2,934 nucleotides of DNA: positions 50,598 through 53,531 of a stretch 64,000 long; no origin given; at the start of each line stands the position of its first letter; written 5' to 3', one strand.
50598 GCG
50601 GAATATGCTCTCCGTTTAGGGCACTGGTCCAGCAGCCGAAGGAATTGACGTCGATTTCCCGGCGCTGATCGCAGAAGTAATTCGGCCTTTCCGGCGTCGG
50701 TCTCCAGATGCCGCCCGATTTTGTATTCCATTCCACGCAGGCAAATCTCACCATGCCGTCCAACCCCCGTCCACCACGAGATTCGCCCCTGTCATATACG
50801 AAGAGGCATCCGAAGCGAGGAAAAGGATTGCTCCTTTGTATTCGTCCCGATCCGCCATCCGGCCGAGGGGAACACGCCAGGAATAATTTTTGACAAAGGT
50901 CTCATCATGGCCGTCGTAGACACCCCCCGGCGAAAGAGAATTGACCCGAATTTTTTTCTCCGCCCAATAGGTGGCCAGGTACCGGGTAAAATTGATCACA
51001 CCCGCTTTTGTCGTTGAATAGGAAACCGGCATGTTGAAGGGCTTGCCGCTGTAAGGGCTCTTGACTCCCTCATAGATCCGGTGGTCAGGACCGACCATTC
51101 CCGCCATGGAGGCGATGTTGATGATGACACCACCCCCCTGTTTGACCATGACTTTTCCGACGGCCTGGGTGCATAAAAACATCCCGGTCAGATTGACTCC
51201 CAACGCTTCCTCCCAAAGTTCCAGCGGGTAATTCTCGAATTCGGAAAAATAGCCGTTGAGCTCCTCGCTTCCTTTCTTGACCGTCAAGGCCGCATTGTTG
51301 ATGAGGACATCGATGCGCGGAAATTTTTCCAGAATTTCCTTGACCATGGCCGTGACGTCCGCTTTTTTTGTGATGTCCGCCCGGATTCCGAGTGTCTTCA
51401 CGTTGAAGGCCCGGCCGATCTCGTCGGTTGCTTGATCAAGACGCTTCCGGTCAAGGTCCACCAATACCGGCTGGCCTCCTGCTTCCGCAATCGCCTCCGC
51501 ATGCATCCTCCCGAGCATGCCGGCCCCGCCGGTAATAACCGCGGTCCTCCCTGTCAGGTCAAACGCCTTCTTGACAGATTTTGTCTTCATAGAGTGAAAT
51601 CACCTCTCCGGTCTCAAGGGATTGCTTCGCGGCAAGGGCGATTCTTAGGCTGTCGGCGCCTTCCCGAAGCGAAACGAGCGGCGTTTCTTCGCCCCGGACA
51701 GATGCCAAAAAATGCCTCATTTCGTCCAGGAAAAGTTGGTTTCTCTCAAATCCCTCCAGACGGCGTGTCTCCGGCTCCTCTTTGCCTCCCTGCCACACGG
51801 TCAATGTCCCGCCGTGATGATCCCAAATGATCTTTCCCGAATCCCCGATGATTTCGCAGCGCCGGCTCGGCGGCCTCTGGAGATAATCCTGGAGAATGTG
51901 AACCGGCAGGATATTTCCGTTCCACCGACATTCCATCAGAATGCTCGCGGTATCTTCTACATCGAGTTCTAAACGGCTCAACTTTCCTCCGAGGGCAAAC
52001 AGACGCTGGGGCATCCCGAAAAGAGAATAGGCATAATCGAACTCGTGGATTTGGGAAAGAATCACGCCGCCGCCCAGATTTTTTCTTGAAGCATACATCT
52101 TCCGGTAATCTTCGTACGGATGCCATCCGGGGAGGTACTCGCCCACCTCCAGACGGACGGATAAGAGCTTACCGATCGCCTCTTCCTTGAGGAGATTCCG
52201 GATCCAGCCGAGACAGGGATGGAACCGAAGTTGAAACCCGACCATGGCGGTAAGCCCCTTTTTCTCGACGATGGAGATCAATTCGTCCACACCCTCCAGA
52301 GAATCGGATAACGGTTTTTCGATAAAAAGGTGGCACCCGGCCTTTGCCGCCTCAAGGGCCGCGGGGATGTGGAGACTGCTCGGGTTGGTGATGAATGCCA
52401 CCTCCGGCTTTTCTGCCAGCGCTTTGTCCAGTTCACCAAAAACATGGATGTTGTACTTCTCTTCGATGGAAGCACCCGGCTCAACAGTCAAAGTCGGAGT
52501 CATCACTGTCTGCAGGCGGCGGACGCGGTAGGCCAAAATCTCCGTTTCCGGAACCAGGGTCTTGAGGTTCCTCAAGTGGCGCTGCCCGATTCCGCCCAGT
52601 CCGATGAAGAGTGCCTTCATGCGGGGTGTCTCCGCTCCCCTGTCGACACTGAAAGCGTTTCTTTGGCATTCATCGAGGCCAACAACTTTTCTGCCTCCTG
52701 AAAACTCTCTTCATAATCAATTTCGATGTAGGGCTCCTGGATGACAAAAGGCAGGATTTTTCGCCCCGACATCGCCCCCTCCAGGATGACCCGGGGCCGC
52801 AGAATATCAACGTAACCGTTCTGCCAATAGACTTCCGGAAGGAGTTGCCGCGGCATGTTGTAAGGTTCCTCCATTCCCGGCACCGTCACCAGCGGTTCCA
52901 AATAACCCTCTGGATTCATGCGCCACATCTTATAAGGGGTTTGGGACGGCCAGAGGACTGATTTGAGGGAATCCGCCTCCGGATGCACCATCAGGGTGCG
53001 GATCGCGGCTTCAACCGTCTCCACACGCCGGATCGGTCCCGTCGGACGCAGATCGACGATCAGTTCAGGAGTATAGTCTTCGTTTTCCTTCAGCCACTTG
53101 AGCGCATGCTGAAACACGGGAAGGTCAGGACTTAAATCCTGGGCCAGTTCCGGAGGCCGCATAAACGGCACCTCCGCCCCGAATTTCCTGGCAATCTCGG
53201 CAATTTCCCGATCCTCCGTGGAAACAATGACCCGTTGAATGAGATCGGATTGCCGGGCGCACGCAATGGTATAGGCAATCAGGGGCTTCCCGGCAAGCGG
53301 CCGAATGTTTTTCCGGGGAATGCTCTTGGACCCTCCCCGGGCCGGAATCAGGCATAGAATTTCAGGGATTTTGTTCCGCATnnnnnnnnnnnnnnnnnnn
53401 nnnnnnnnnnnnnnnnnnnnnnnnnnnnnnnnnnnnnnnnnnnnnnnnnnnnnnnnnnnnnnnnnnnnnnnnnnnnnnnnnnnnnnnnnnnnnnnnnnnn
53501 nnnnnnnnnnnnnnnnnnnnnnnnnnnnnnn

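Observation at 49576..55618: Neu/Kdn-like CMP-ulosonate module with atypical redox and isomerase partners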

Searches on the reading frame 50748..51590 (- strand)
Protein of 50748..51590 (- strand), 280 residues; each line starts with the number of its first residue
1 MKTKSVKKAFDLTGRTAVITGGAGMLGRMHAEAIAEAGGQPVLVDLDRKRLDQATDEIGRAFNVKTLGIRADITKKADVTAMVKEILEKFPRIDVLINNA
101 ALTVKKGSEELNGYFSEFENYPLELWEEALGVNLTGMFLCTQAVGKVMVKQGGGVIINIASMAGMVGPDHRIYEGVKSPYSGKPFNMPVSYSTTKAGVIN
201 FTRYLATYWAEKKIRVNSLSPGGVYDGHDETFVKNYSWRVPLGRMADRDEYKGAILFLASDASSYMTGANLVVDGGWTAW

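Call 4: search_protein_families(library=pfam, proteins=[window:50748-51590:-], max_evalue=0.01)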
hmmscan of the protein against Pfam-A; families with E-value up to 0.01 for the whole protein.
window:50748-51590:- (280 aa): 5 families
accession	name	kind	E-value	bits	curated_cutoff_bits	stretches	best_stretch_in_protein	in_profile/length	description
PF13561.12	adh_short_C2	-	5.8e-51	173.8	27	2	26-177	8-147/236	Enoyl-(Acyl carrier protein) reductase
PF00106.31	adh_short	-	3.6e-44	151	26.6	2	16-169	2-144/195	short chain dehydrogenase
PF08659.16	KR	-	2.4e-08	34.6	22.6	1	16-105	2-94/180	KR domain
PF01370.27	Epimerase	-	6e-07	29.5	20.9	1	18-225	2-173/240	NAD dependent epimerase/dehydratase family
PF02737.24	3HCDH_N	-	0.0018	18.7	22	1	22-67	6-51/180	3-hydroxyacyl-CoA dehydrogenase, NAD binding domain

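Call 5: search_protein_families(library=ncbifam, proteins=[window:50748-51590:-], max_evalue=0.01)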
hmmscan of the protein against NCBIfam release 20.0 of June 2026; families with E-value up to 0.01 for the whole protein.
window:50748-51590:- (280 aa): 226 families (the best 25 are shown)
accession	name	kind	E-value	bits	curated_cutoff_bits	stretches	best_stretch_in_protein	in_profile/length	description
NF006070.0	PRK08213.1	subfamily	6.7e-61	206.1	279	1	5-279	3-258/259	gluconate 5-dehydrogenase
NF006619.0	PRK09186.1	equivalog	1.4e-56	191.9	255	1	12-278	2-255/256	oxidoreductase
NF005309.0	PRK06841.1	subfamily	2e-51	175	286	1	3-278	4-253/255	GolD/DthD family dehydrogenase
NF005559.1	PRK07231.1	subfamily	6.6e-49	166.6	215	1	12-278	2-248/249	glucose 1-dehydrogenase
NF005067.0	PRK06484.1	equivalog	3.5e-48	164.4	713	1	13-279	8-253/524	short chain dehydrogenase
NF004774.0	PRK06114.1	equivalog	1.6e-47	162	360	1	3-280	5-262/262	SDR family oxidoreductase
NF006132.0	PRK08277.1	subfamily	4.7e-46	157.4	281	1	6-280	2-277/280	D-mannonate oxidoreductase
NF005446.0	PRK07035.1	equivalog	2e-45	155.1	373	1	6-278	3-254/255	SDR family oxidoreductase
NF004522.0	PRK05867.1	equivalog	4e-45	154.5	447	1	5-278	2-253/255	SDR family oxidoreductase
NF004198.0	PRK05653.1-3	equivalog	6.2e-45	153.6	296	1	12-277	5-246/248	3-oxoacyl-ACP reductase FabG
NF009466.0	PRK12826.1-2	subfamily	2.4e-44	151.7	222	1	15-277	4-244/248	3-oxoacyl-ACP reductase FabG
NF004791.0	PRK06138.1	equivalog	4.3e-44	150.7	312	1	11-280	2-252/252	SDR family oxidoreductase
NF004818.0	PRK06172.1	equivalog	1.6e-43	148.8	336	1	11-279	4-252/253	SDR family oxidoreductase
NF052558.1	MBtsdlDhBudC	equivalog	1.8e-43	148.9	270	1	13-280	2-244/250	meso-2,3-butanediol dehydrogenase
NF005853.0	PRK07774.1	equivalog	4e-42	144.4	303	1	10-278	2-247/250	SDR family oxidoreductase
NF050062.1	FlagModPtmA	equivalog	5.8e-40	137.4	350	1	15-278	5-255/256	flagellin modification protein PtmA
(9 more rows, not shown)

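Call 35: search_solved_structures(query=window:50748-51590:-, max_evalue=1e-35)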
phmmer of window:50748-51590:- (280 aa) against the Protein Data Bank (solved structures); distinct sequences matched with E-value up to 1e-35: 1.
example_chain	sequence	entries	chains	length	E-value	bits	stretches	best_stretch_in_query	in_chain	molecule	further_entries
6uh2_A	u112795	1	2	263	1.7e-36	129.1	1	14-278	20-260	Short chain dehydrogenase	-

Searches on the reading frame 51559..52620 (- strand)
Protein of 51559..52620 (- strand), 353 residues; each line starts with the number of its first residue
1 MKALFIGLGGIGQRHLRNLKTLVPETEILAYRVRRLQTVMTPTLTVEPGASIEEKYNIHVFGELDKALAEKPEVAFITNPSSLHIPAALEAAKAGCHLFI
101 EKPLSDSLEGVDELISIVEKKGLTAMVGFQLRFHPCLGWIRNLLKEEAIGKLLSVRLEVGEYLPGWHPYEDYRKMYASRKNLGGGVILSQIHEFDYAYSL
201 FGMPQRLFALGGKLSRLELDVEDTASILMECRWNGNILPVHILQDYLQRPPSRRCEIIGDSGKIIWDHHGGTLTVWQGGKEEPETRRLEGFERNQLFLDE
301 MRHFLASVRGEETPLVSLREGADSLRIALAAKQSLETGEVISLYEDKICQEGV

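Call 4: search_protein_families(library=pfam, proteins=[window:51559-52620:-], max_evalue=0.01)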
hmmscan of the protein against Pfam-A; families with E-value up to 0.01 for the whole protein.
window:51559-52620:- (353 aa): 3 families
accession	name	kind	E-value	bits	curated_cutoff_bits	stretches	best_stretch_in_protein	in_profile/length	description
PF01408.29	GFO_IDH_MocA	-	1.3e-18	68.2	24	1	2-129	2-120/120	Oxidoreductase family, NAD-binding Rossmann fold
PF02894.22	GFO_IDH_MocA_C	-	1.9e-14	54.4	22.9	1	142-342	2-217/218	Oxidoreductase family, C-terminal alpha/beta domain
PF22725.1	GFO_IDH_MocA_C3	-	1.6e-12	47.9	27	1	140-264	4-123/124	GFO/IDH/MocA C-terminal domain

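Call 5: search_protein_families(library=ncbifam, proteins=[window:51559-52620:-], max_evalue=0.01)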
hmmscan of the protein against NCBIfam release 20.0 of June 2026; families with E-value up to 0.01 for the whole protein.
window:51559-52620:- (353 aa): 9 families
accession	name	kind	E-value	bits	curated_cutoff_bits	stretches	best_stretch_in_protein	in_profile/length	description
TIGR04380.1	myo_inos_iolG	equivalog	4.1e-34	117.9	355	1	5-341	6-329/330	inositol 2-dehydrogenase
NF040723.1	UDP-GlcNAcDh_Arch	equivalog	1.1e-23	84.2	450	1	2-335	2-301/302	UDP-N-acetylglucosamine 3-dehydrogenase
NF052479.1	LevoglcsnDh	equivalog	3.3e-13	49.1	650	1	67-190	67-189/386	levoglucosan dehydrogenase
NF041392.1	XylDh_Gfo6_Halo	equivalog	2e-09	36.7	350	1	68-159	79-170/350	D-xylose 1-dehydrogenase Gfo6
NF052679.1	InsChiInosDhIolG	equivalog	1.5e-07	30.8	540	1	5-156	7-152/343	bifunctional inositol 2-dehydrogenase/D-chiro-inositol 1-dehydrogenase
NF008607.0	PRK11579.1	subfamily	3e-07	29.8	330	1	66-207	57-195/346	oxidoreductase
NF007574.0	PRK10206.1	equivalog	7.3e-06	25.3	352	1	56-207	49-193/345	oxidoreductase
NF058563.1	BT_2159_fam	equivalog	8.3e-05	21.7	650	1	90-171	81-160/350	disaccharide 3-dehydrogenase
NF058561.1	BT_2158_fam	equivalog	0.0072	14.9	750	0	69-155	94-180/487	glycoside 3-dehydrogenase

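Call 34: search_solved_structures(query=window:51559-52620:-, max_evalue=1e-10)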
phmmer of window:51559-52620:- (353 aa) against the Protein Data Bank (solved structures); distinct sequences matched with E-value up to 1e-10: 15.
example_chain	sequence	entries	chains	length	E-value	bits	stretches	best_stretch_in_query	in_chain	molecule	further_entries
3ezy_A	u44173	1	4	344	5.4e-19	71.4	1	5-344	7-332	Dehydrogenase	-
6o15_A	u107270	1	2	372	7.1e-15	57.9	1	49-215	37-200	Uncharacterized oxidoreductase YjhC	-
3cea_A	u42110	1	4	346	8.5e-15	57.6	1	2-342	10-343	Myo-inositol 2-dehydrogenase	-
6z3b_B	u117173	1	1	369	8.3e-14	54.4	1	43-217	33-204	Gfo/Idh/MocA family oxidoreductase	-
6z3b_A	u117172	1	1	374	8.5e-14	54.4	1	43-217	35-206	Gfo/Idh/MocA family oxidoreductase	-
6z3c_AAA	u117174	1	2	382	9e-14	54.3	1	43-217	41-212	Gfo/Idh/MocA family oxidoreductase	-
3moi_A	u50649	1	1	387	1.3e-12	50.4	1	54-275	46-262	Probable dehydrogenase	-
3q2i_A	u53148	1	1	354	9.7e-12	47.6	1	66-343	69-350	dehydrogenase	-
3oqb_A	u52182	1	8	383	1e-11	47.5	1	47-212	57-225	Oxidoreductase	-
9azo_A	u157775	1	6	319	1.1e-11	47.4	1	5-144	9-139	PmdC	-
3ip3_A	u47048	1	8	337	1.3e-11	47.2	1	69-342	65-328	Oxidoreductase, putative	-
6a3f_A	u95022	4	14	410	3.9e-11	45.6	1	74-202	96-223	Putative dehydrogenase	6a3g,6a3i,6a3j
4n54_A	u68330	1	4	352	4.4e-11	45.4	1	5-342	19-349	Inositol dehydrogenase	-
4mkx_A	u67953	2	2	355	4.5e-11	45.4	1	5-342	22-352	Inositol dehydrogenase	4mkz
4fb5_A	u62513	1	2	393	8.8e-11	44.4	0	67-203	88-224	Probable oxidoreductase protein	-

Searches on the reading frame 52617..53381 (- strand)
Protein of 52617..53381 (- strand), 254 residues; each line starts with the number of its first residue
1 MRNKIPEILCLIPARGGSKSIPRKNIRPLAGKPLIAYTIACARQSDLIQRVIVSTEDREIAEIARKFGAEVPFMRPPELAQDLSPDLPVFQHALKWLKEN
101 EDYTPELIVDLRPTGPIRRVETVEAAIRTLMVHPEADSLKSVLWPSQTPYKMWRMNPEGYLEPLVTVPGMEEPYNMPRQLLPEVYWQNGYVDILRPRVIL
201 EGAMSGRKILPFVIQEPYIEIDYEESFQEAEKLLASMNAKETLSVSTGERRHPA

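Call 4: search_protein_families(library=pfam, proteins=[window:52617-53381:-], max_evalue=0.01)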
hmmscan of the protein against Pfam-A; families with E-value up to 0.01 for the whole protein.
window:52617-53381:- (254 aa): 2 families
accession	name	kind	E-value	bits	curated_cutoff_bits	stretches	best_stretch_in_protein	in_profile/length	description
PF02348.25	CTP_transf_3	-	3.2e-21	76.6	22.6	1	10-135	2-119/217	Cytidylyltransferase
PF12804.13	NTP_transf_3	-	0.00055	20.6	27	1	24-71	16-62/160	MobA-like NTP transferase domain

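Call 5: search_protein_families(library=ncbifam, proteins=[window:52617-53381:-], max_evalue=0.01)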
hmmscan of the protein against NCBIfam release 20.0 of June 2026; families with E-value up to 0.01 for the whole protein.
window:52617-53381:- (254 aa): 7 families
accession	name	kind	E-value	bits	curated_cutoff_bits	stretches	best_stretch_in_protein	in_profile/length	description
TIGR03584.1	PseF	equivalog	5.5e-41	140.6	205.7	1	9-232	1-218/222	pseudaminic acid cytidylyltransferase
NF003950.0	PRK05450.1-3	subfamily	6.7e-13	48.5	234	1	8-137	3-124/248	3-deoxy-manno-octulosonate cytidylyltransferase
NF003952.0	PRK05450.1-5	subfamily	1.1e-12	47.7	193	1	7-71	2-66/250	3-deoxy-manno-octulosonate cytidylyltransferase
NF009905.0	PRK13368.1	subfamily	1.5e-10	40.8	255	1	8-71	3-66/243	3-deoxy-manno-octulosonate cytidylyltransferase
TIGR00466.1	kdsB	equivalog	2e-08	33.9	155.2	1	10-72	5-66/241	3-deoxy-manno-octulosonate cytidylyltransferase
NF003948.0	PRK05450.1-1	equivalog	3.1e-08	33.1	281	1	7-75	5-72/248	3-deoxy-manno-octulosonate cytidylyltransferase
TIGR00453.1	ispD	equivalog_domain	0.0026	17.2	181.3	1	12-68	4-63/219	2-C-methyl-D-erythritol 4-phosphate cytidylyltransferase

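Call 86: search_solved_structures(query=window:52617-53381:-, max_evalue=0.00001)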
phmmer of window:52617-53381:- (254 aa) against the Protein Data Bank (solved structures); distinct sequences matched with E-value up to 0.00001: 8.
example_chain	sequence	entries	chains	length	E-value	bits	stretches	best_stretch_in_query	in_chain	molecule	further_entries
6ifd_A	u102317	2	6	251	1.1e-31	113.4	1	7-234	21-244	CMP-N-acetylneuraminate Synthetase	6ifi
9ftb_A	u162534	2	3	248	5.8e-29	104.5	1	9-135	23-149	NeuA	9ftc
1eyr_A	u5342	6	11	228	5.5e-18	68.5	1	9-234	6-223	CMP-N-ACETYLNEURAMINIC ACID SYNTHETASE | N-acylneuraminate cytidylyltransferase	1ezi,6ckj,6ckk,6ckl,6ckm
1qwj_A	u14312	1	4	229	1.2e-15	60.9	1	6-231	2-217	cytidine monophospho-N-acetylneuraminic acid synthetase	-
9t4z_A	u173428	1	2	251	5.5e-15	58.7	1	6-78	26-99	PpNeuA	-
1vh3_A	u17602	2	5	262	1.7e-07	34.2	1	10-72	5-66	3-deoxy-manno-octulosonate cytidylyltransferase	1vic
3duv_A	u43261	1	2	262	1.7e-07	34.1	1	10-72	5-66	3-deoxy-manno-octulosonate cytidylyltransferase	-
3tqd_A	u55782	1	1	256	3.3e-06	30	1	3-71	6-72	3-deoxy-manno-octulosonate cytidylyltransferase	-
